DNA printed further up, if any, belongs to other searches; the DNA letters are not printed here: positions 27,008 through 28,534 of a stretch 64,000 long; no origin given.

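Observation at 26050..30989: B12-radical-SAM, zinc-ribbon radical SAM and DUF362 form an overlapping three-gene operon, divergent from a SPASM radical SAM and two GT2s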

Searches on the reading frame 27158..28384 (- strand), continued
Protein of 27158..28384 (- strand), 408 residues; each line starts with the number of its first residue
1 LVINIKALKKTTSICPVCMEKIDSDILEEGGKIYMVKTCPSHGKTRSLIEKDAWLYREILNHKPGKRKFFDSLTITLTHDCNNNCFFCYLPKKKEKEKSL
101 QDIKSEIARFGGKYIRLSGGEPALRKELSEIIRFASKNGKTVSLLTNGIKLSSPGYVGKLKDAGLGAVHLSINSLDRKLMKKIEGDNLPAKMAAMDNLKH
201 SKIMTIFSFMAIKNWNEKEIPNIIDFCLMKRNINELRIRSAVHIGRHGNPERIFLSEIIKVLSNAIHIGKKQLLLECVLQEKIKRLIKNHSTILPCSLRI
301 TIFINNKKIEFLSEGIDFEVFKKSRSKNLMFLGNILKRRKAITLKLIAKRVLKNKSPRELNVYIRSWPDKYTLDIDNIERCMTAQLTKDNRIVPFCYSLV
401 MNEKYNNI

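Call 20: search_solved_structures(query=window:27158-28384:-, max_evalue=0.01, show_alignments=1)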
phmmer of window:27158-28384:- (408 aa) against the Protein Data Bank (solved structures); distinct sequences matched with E-value up to 0.01: 12.
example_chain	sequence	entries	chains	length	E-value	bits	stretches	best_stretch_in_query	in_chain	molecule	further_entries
7tol_A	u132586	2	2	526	1.4e-31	113.4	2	74-228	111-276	glycerol dibiphytanyl glycerol tetraether - macrocyclic archaeol synthase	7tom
7voc_C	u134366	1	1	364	5.9e-10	42.2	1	72-173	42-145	Cytosylglucuronate decarboxylase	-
7vob_C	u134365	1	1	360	5.9e-10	42.1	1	73-173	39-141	Cytosylglucuronate decarboxylase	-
6c8v_A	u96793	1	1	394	4.1e-09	39.4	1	74-279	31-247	Coenzyme PQQ synthesis protein E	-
2fb2_A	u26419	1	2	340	1.2e-08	37.9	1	87-192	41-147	Molybdenum cofactor biosynthesis protein A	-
1tv7_A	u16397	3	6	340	1.3e-08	37.7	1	87-192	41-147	Molybdenum cofactor biosynthesis protein A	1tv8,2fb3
8wm2_A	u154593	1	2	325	8.7e-08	35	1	76-174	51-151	Fe-S radical SAM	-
6efn_A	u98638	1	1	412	1.7e-07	34.1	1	72-228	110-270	Sporulation killing factor maturation protein SkfB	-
9dfn_A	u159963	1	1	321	0.00054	22.5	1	74-151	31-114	Radical SAM core domain-containing protein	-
9dfu_A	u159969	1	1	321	0.00055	22.5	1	74-151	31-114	Radical SAM core domain-containing protein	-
6b4c_A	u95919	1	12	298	0.009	18.5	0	77-151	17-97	Viperin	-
9dgw_A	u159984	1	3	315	0.0097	18.4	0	77-151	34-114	Radical SAM core domain-containing protein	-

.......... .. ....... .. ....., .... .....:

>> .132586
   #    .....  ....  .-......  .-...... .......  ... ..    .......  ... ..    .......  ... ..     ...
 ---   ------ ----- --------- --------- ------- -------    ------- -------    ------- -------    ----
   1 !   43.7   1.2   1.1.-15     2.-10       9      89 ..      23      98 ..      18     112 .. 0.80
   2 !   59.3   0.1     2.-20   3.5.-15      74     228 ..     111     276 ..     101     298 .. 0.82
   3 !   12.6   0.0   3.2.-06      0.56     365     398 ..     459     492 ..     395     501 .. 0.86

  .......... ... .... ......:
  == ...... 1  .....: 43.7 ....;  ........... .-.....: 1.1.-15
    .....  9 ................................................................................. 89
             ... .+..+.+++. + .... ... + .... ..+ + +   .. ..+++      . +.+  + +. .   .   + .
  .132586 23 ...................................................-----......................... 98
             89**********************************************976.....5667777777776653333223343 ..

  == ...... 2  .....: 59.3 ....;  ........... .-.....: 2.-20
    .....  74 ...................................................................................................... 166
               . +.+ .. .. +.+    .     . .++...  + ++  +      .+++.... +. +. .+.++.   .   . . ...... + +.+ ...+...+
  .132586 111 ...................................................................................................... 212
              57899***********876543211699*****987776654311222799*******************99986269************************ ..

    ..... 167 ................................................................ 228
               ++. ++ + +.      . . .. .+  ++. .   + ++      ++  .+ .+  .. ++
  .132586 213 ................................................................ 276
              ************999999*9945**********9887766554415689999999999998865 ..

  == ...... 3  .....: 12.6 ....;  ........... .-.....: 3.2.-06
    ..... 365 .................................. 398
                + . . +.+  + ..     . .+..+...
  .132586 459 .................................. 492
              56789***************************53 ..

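Call 47: predict_structure(alignment_id=A2)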
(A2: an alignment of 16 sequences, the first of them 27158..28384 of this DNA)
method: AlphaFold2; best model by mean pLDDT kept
length: 408 residues; sequences in the alignment: 16
mean_pLDDT: 86.5   pTM: 0.86
mean pLDDT of the five models: 86.5, 86.3, 86.0, 84.1, 82.2
residues with pLDDT >= 90: 234; 70-90: 123; 50-70: 47; < 50: 4
segments of 3 or more residues with pLDDT < 50: none
pLDDT, mean of each block of 10 residues (from residue 1): 80 93 96 97 96 92 72 91 82 79 95 94 95 98 95 98 97 94 91 96 95 91 92 91 74 93 91 88 72 85 84 80 73 61 56 63 92 90 84 90 66
secondary structure, 60 per line:
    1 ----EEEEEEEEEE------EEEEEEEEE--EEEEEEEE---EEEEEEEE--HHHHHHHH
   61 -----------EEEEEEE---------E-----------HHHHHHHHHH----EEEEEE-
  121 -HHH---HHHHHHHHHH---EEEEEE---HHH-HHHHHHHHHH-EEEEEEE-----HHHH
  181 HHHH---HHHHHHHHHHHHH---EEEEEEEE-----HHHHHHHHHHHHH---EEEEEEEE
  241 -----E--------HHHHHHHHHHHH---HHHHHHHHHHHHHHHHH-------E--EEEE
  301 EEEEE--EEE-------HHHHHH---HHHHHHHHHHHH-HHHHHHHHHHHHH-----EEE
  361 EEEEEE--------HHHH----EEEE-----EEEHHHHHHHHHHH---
elements in order: E5-14 E21-29 E32-39 E43-50 H53-60 E72-78 H100-109 E114-119 H128-137 E141-146 H154-163 E165-171 H177-184 H188-200 E204-211 H217-229 E233-240 H255-266 H270-286 E297-305 E308-310 H318-323 H327-338 H340-352 E358-366 H375-378 E383-386 E392-394 H395-405

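Call 52: fold_search(model_id=the predicted structure, library=pdb)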
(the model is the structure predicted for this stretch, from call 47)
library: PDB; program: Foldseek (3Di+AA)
matches with E <= 10: 1340; with E <= 0.001: 111
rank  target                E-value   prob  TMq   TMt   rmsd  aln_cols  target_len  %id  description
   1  7tol                  2.8e-29  1.00  0.79  0.67   5.3       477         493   25  X-ray crystal structure of glycerol dibiphytanyl glycerol tetraether - macrocyclic archaeol synthase (GDGT-MAS) from Met (released 2022-08-31)
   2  7tom                  5.4e-29  1.00  0.77  0.64   6.2       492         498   23  X-ray crystal structure of glycerol dibiphytanyl glycerol tetraether - macrocyclic archaeol synthase (GDGT-MAS) from Met (released 2022-08-31)
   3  2fb2_B                1.2e-11  1.00  0.46  0.56   8.1       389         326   15  Structure of the MoaA Arg17/266/268/Ala triple mutant (released 2006-05-09)
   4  1tv7_A                3.8e-11  1.00  0.47  0.57   7.5       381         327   14  Structure of the S-adenosylmethionine dependent Enzyme MoaA (released 2004-08-31)
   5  2fb2_A                1.1e-10  1.00  0.45  0.55   7.9       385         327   15  Structure of the MoaA Arg17/266/268/Ala triple mutant (released 2006-05-09)
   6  1tv7_B                5.3e-10  1.00  0.45  0.55   8.5       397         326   15  Structure of the S-adenosylmethionine dependent Enzyme MoaA (released 2004-08-31)
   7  6efn                  9.0e-10  1.00  0.43  0.46  12.0       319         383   19  Structure of a RiPP maturase, SkfB (released 2018-10-24)
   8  5v1t_A                3.3e-09  1.00  0.43  0.41   7.6       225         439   17  Crystal structure of Streptococcus suis SuiB bound to precursor peptide SuiA (released 2017-08-30)
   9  8hzv_D                3.3e-09  1.00  0.37  0.32   8.7       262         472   17  The crystal structure of a Radical SAM Enzyme DesII (released 2024-07-10)
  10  7vob                  3.7e-09  1.00  0.41  0.51   3.5       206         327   19  The crystal structure of a Radical SAM Enzyme BlsE involved in the Biosynthesis of Blasticidin S (released 2022-05-04)
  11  9dfu                  4.9e-09  1.00  0.42  0.60   2.8       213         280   20  X-ray crystal structure of the second Viperin-like enzyme from T. virens variant F40H with bound CTP and SAM (released 2025-02-19)
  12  9dfn                  5.2e-09  1.00  0.42  0.59   3.6       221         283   18  X-ray crystal structure of the second viperin-like enzyme from Trichoderma virens with bound CTP and SAM (released 2025-02-19)
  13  5v1q_A                6.2e-09  1.00  0.42  0.41   7.8       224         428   17  Crystal structure of Streptococcus suis SuiB (released 2017-08-30)
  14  5v1s_A                7.0e-09  1.00  0.44  0.42  17.4       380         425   14  Crystal structure of Streptococcus suis SuiB bound to S-adenosylmethionine (released 2017-08-30)
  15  8hzv_C                7.4e-09  1.00  0.39  0.34   8.6       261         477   18  The crystal structure of a Radical SAM Enzyme DesII (released 2024-07-10)
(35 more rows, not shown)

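Call 71: search_protein_families(library=padloc, proteins=[window:27158-28384:-], max_evalue=0.001)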
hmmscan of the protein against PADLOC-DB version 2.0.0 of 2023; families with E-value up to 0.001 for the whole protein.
window:27158-28384:- (408 aa): 3 families
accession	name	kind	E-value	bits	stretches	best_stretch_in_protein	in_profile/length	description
PDLC02903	pVip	-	5.3e-17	60.1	1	75-195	4-122/257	Viperins not associated with kinases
PDLC02904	pVip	-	1.4e-15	55.6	1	77-205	9-143/262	Viperins associated with kinases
PDLC02905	pVip-kinase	-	3.7e-08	31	1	73-180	184-299/474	Viperin-kinase fusion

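Call 80: find_encoding_contigs(protein=P0013, flank=10000, max_places=1)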
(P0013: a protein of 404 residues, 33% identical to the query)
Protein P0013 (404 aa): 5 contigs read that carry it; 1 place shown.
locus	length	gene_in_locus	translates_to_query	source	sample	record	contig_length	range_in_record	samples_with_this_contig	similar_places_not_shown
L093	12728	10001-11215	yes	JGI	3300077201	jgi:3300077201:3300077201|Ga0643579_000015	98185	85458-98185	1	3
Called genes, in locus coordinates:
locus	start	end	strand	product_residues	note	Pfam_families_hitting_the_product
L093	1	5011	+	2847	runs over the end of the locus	PF03060:NMO, PF00109:ketoacyl-synt, PF02801:Ketoacyl-synt_C, PF16197:KAsynt_C_assoc, PF00698:Acyl_transf_1, PF08659:KR, PF00106:adh_short, PF01648:ACPS (weak), +1 more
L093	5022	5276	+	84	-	PF00550:PP-binding (weak)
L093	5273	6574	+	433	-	PF00501:AMP-binding (weak)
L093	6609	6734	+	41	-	-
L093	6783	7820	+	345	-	PF04055:Radical_SAM, PF13353:Fer4_12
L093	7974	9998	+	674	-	PF02310:B12-binding (weak), PF04055:Radical_SAM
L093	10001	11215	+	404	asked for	PF23545:Zn_ribbon_HMPTM, PF04055:Radical_SAM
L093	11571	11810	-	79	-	PF01609:DDE_Tnp_1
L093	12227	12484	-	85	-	PF13546:DDE_5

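Call 81: find_encoding_contigs(protein=P0012, flank=10000, max_places=1)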
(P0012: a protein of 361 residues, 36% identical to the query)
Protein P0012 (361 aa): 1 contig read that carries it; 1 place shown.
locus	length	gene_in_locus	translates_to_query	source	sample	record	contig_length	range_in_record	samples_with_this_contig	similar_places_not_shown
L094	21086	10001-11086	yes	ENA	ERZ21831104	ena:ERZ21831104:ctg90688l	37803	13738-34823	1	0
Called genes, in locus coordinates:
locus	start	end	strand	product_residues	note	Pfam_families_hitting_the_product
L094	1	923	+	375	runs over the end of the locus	PF01738:DLH (faint), PF12146:Hydrolase_4 (faint), PF12697:Abhydrolase_6 (weak), PF00326:Peptidase_S9 (faint)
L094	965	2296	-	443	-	-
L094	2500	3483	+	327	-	PF00465:Fe-ADH (faint), PF13685:Fe-ADH_2 (faint)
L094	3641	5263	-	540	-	PF02310:B12-binding, PF04055:Radical_SAM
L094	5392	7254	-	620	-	PF02310:B12-binding (weak), PF04055:Radical_SAM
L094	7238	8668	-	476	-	PF02310:B12-binding, PF04055:Radical_SAM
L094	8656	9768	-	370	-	PF02743:dCache_1, PF00672:HAMP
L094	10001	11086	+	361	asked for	PF23545:Zn_ribbon_HMPTM, PF04055:Radical_SAM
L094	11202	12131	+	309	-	-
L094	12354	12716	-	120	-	PF01381:HTH_3, PF13560:HTH_31 (weak)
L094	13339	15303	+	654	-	PF00069:Pkinase, PF07714:PK_Tyr_Ser-Thr, PF03781:FGE-sulfatase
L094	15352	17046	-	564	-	PF00149:Metallophos, PF09587:PGA_cap (weak), PF02872:5_nucleotid_C, PF21953:NadN_nucleosid_C (weak)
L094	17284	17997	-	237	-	PF02585:PIG-L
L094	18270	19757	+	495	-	PF13581:HATPase_c_2, PF13527:Acetyltransf_9 (weak)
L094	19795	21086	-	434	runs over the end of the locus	PF00930:DPPIV_N (faint), PF06347:SH3_4, PF08239:SH3_3, PF26549:Tricorn_N, PF26550:Tricorn_2nd, PF07676:PD40 (weak), PF26549:Tricorn_N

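Call 83: find_related_loci(query=A4, collection=metagenome_contigs, flank=10000)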
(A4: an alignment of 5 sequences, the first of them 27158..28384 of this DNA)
Query A4 (408 aa) in metagenome_contigs; peptide patterns used: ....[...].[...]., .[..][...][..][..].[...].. (x = any residue, [..] = any of these).
185 stretches matched a pattern; 6 encode a relative of the query (tblastn E <= 1e-3); 6 distinct loci.
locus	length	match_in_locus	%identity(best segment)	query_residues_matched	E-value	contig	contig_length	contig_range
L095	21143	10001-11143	39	9-402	6e-87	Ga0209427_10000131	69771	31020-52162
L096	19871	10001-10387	33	47-172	5e-12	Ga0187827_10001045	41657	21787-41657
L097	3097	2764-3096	31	74-176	2e-10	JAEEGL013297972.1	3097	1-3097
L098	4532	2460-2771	30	72-172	1e-7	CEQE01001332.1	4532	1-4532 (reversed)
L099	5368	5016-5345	28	73-176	3e-7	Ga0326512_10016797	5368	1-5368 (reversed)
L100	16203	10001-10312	29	72-172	4e-7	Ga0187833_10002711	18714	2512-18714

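Call 84: search_protein_representatives(alignment_id=A2)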
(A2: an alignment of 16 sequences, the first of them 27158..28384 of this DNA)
Query: 16 sequences, 406 profile positions. Proteins with E-value up to 0.001 (for the whole library): 76000; up to 1e-10: 17169; up to 1e-30: 1201. The best 150 are listed.
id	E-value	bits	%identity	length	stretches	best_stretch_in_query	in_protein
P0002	1.7e-151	521.2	-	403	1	1-404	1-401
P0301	3.4e-144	497.1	-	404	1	1-404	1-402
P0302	1.3e-140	485.4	-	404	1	1-404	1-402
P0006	4.3e-140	483.6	-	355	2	1-307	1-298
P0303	2.1e-139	481.4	-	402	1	1-404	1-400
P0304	1.9e-134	465.0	-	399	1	2-403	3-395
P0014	2.2e-134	464.8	-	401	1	4-401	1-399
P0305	3.2e-131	454.4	-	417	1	1-404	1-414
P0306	3.2e-125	434.6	-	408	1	3-404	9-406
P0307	4.9e-125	434.0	-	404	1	1-401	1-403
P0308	5.7e-123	427.2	-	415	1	1-402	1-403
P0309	7.0e-122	423.6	-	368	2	1-311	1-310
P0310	2.0e-121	422.2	-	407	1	1-402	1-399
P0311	4.4e-121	421.0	-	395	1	1-402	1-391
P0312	7.8e-121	420.2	-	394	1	1-404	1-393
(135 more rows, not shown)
